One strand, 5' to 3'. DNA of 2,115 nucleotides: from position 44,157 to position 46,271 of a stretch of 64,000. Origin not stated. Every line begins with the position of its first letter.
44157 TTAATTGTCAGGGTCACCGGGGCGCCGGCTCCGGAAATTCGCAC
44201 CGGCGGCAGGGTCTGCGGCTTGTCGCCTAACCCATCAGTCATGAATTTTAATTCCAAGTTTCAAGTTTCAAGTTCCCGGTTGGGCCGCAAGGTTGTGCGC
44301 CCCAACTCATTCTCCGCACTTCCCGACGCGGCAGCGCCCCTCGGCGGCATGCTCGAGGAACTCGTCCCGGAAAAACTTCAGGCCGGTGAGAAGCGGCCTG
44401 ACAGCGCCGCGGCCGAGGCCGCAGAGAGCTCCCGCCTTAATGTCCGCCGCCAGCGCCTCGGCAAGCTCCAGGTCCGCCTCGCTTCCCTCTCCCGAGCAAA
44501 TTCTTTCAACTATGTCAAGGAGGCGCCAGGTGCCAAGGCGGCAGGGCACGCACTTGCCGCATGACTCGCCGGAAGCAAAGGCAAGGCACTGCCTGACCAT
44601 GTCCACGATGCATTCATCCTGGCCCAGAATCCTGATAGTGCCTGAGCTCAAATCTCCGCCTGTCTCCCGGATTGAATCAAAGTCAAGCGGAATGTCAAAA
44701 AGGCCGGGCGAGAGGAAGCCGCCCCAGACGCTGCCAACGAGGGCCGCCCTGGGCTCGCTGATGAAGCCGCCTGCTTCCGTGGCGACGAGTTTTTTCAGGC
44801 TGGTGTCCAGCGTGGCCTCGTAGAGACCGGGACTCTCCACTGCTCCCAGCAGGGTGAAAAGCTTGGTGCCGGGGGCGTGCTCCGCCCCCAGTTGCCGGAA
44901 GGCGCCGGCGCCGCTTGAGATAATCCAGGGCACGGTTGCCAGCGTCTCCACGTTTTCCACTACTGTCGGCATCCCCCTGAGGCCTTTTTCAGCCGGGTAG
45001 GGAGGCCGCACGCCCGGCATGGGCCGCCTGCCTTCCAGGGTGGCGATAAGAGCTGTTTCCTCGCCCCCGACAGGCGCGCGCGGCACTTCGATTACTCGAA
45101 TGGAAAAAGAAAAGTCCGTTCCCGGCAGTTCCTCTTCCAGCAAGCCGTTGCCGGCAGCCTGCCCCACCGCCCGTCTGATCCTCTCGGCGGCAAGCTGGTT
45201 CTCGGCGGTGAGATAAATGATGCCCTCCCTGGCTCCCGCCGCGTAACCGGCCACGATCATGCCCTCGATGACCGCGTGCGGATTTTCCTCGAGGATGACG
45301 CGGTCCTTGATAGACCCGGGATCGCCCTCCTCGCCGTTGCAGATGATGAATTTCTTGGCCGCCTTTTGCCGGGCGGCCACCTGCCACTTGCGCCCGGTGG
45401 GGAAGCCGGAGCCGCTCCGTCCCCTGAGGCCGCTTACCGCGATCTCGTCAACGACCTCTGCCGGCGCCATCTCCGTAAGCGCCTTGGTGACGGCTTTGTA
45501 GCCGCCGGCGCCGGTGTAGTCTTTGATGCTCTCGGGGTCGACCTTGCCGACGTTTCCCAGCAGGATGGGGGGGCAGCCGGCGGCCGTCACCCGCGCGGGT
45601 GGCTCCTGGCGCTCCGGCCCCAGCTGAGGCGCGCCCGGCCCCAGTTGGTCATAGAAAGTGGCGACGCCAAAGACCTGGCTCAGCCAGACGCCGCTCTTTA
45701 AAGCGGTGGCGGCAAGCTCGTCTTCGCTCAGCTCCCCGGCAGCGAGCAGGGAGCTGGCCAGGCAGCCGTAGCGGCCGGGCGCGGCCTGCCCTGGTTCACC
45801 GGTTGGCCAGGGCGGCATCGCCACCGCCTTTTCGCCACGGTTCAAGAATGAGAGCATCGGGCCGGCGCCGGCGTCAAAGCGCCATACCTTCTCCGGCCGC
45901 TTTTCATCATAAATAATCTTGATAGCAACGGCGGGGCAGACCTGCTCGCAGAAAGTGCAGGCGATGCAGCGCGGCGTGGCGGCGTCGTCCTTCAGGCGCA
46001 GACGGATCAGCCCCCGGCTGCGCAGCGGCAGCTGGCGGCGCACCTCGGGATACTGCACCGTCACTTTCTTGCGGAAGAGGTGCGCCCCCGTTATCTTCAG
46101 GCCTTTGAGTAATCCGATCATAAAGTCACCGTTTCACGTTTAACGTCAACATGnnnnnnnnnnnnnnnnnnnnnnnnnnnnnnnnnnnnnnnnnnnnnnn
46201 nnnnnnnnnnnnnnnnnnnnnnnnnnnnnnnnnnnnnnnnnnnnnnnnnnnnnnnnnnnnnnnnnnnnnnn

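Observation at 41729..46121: nuoI is split in two by a ~4.2 kb in-frame cassette encoding NuoE/F-like and [2Fe-2S]/GltD-like modules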

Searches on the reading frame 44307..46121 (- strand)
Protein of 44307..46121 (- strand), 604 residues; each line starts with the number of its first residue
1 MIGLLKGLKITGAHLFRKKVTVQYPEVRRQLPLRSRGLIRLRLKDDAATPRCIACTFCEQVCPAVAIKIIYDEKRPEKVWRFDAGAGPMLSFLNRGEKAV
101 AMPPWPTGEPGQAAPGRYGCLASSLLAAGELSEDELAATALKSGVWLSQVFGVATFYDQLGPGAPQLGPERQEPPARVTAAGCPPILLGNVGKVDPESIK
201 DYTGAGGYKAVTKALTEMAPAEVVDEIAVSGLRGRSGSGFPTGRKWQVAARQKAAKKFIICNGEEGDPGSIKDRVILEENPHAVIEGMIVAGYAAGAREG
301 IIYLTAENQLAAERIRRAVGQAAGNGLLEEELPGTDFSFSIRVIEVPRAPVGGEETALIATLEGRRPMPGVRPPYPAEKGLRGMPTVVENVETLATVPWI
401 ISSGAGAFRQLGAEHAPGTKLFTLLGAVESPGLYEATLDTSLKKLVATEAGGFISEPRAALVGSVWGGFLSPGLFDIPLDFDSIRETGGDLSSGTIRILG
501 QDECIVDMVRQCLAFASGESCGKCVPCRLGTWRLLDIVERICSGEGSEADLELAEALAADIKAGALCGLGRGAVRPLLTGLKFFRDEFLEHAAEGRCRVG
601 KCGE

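Call 3: search_protein_families(library=pfam, proteins=[window:44307-46121:-], max_evalue=0.01)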
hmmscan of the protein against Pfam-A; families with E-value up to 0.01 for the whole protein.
window:44307-46121:- (604 aa): 4 families
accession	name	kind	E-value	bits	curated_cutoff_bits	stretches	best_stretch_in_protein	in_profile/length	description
PF01512.22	Complex1_51K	-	2.5e-39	135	31.2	1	228-398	2-149/150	Nuo51 FMN-binding domain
PF10589.14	NADH_4Fe-4S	-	3.8e-27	94.4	23.5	1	507-591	1-85/85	NADH-ubiquinone oxidoreductase-F iron-sulfur binding region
PF10531.15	SLBB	-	5.3e-05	23.4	27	1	422-458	2-37/55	SLBB domain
PF12838.12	Fer4_7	-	0.0035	18.2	27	1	51-83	1-34/52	4Fe-4S dicluster domain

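Call 4: search_protein_families(library=ncbifam, proteins=[window:44307-46121:-], max_evalue=0.01)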
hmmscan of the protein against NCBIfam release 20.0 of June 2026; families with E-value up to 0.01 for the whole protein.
window:44307-46121:- (604 aa): 26 families (the best 25 are shown)
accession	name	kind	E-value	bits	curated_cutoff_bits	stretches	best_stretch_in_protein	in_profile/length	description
TIGR01959.1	nuoF_fam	equivalog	7.7e-114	380.3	558.65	1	194-591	9-409/410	NADH-quinone oxidoreductase subunit NuoF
NF010120.0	PRK13596.1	equivalog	3.5e-84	282.8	389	1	197-592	18-417/433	NADH-quinone oxidoreductase subunit NuoF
NF008436.0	PRK11278.1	equivalog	2.1e-83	280.7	749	1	196-589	24-423/448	NADH-quinone oxidoreductase subunit NuoF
NF004538.0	PRK05888.1-4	equivalog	1.8e-18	66.7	135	1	3-74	15-85/162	NADH-quinone oxidoreductase subunit NuoI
TIGR01971.1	NuoI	subfamily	7.5e-16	57.8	113.05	1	7-75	1-67/121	NADH-quinone oxidoreductase, chain I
NF004545.0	PRK05888.3-1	equivalog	1.1e-12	47.9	229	1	1-74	23-90/154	NADH-quinone oxidoreductase subunit NuoI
NF004536.0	PRK05888.1-1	equivalog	2.3e-12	46.6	212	1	4-75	13-83/180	NADH-quinone oxidoreductase subunit NuoI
NF004539.0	PRK05888.1-5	equivalog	2.5e-12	46.7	225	1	4-74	16-85/162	NADH-quinone oxidoreductase subunit NuoI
NF004537.0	PRK05888.1-3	equivalog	9.6e-12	44.8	163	1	4-70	23-88/204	NADH-quinone oxidoreductase subunit NuoI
NF003454.1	PRK05035.1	equivalog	5.8e-11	41.6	345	1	212-449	115-317/556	electron transport complex subunit RsxC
NF004540.0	PRK05888.2-1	equivalog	1.1e-10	41.2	215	1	1-71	1-65/139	NADH-quinone oxidoreductase subunit NuoI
TIGR01945.1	rnfC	subfamily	3.4e-10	39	245.95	1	213-322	114-221/435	RnfABCDGE type electron transport complex subunit C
NF004544.0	PRK05888.2-6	equivalog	1.1e-08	34.8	457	1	3-72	33-102/220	NADH-quinone oxidoreductase subunit NuoI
NF004541.0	PRK05888.2-2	equivalog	1.9e-08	34.3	217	1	18-73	35-84/168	NADH-quinone oxidoreductase subunit NuoI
NF040612.1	F420_dehyd_FpoI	exception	1.6e-07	31.2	180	1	8-72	6-64/135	F420H2 dehydrogenase subunit FpoI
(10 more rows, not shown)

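Call 5: search_solved_structures(query=window:44307-46121:-, max_evalue=0.001, show_alignments=0)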
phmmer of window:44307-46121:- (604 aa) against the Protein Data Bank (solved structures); distinct sequences matched with E-value up to 0.001: 97 (the best 60 are shown).
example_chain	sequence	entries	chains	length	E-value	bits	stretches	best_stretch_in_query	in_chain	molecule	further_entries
9bov_B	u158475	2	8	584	1.6e-126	426.8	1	186-602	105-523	NADH dehydrogenase (Quinone)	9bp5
8oh5_B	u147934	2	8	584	2.4e-124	419.5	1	184-602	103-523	NAD-reducing hydrogenase subunit HoxF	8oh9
7t2r_B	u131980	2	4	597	1.9e-119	403.4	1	186-602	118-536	NiFe hydrogenase subunit B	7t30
9n5u_B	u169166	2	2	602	7.2e-118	398.1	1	186-602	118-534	NfnB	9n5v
7q4v_B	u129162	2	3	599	1.6e-117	397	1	186-602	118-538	Iron hydrogenase HydB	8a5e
7p5h_B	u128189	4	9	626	6.6e-115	388.4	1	189-602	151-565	Fe-hydrogenase, subunit beta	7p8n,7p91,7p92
7q4w_B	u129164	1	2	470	1e-113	384.4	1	199-602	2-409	Iron hydrogenase HydB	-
8a6t_B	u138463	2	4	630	5.2e-112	378.8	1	186-602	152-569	Electron bifurcating hydrogenase subunit HydB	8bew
9mqx_B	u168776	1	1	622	4.3e-94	319.6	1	186-602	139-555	NADH:ubiquinone oxidoreductase, NADH-binding (51 kD) subunit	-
2fug_1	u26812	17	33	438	8.1e-93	315.4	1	187-596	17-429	NADH-quinone oxidoreductase chain 1 | NADH-QUINONE OXIDOREDUCTASE SUBUNIT 1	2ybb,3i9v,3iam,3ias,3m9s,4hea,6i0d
7q5y_C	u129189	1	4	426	1.1e-89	305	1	184-590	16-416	NADH-quinone oxidoreductase subunit F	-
6hl2_B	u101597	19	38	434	1.1e-89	305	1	184-591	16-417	NADH-quinone oxidoreductase subunit F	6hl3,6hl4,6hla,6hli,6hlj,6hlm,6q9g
6q9c_B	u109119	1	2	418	1.5e-89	304.6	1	185-588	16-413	NADH-quinone oxidoreductase subunit F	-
6r7p_B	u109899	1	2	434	2.9e-89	303.7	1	184-591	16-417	NADH-quinone oxidoreductase subunit F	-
6q9k_B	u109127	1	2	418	4e-89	303.2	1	185-588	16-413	NADH-quinone oxidoreductase subunit F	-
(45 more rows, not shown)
